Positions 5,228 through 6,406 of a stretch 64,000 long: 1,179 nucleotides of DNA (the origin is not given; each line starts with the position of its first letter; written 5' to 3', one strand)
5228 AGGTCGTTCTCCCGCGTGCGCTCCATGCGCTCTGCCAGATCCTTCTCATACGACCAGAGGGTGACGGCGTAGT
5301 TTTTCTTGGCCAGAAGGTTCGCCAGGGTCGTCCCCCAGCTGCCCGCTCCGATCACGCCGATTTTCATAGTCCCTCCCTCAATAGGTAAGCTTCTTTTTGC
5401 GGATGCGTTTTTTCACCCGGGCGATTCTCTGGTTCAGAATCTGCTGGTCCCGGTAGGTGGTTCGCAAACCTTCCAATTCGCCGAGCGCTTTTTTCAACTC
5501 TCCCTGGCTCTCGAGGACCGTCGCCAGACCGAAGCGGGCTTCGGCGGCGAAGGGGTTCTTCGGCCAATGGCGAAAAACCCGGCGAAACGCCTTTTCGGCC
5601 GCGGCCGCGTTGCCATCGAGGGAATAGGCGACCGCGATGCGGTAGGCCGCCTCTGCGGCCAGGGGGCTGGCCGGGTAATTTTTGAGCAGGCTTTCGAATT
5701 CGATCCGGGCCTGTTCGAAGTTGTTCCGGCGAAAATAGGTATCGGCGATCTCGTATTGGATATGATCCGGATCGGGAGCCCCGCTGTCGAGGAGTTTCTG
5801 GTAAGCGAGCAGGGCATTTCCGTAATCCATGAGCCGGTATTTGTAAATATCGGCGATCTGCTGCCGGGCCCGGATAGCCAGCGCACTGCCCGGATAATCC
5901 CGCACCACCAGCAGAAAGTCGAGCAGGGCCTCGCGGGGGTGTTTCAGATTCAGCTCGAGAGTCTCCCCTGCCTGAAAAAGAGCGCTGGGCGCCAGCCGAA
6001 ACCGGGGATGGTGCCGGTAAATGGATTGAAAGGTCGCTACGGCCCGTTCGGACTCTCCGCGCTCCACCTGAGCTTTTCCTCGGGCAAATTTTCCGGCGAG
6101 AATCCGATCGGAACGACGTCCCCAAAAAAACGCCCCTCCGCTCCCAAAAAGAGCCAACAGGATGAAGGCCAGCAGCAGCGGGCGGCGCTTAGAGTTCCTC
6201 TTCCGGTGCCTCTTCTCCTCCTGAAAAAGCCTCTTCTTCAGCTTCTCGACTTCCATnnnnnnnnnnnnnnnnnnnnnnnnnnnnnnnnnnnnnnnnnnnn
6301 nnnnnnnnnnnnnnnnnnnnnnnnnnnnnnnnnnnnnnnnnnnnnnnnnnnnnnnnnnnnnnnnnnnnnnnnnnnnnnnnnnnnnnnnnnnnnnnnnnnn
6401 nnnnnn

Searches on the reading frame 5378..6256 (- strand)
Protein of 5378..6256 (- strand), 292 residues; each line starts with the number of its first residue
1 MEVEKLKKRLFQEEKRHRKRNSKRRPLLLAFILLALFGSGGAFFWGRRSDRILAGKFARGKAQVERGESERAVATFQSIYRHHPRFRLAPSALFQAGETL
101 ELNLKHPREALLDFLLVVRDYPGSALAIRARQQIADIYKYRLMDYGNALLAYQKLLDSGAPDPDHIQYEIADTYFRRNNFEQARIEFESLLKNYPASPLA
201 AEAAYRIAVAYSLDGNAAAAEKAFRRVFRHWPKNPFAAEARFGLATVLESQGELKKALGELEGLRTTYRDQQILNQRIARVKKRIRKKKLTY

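Call 69: search_protein_families(library=pfam, proteins=[window:5378-6256:-], max_evalue=0.00001)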
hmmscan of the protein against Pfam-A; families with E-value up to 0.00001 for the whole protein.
window:5378-6256:- (292 aa): 12 families
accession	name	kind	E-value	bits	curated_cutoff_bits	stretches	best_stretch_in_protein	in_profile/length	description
PF13432.12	TPR_16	-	9.9e-20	71.1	32.7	2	168-235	1-65/65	Tetratricopeptide repeat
PF13174.12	TPR_6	-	1.9e-18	66.2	26.3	0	167-197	3-33/33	Tetratricopeptide repeat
PF13428.12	TPR_14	-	1.8e-13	50.1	23.5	0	166-203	3-40/44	Tetratricopeptide repeat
PF14559.12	TPR_19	-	1.7e-11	44.7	25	0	214-270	4-57/68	Tetratricopeptide repeat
PF13424.12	TPR_12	-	4.3e-11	43.3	30.1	1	200-259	2-66/77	Tetratricopeptide repeat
PF13525.12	YfiO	-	9.5e-11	42.3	25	1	167-286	8-118/203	Outer membrane lipoprotein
PF07719.23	TPR_2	-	2.8e-09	36.8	27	0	167-196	4-33/34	Tetratricopeptide repeat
PF09976.15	TPR_21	-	3.2e-07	30.7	25.5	1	168-263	43-138/193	Tetratricopeptide repeat-like domain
PF24575.1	TPR_Slam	-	3.3e-07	31.1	35.2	0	191-257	35-100/104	Surface lipoprotein assembly modifier, N-terminal TPR repeats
PF13181.12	TPR_8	-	1.4e-06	28.4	25.7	0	201-227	1-27/34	Tetratricopeptide repeat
PF00515.34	TPR_1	-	1.5e-06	28.2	27.8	0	201-234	1-34/34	Tetratricopeptide repeat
PF25064.1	ARM_TT21_5th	-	7.6e-06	26.7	27.8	0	170-266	7-100/117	TT21 fifth ARM repeats domain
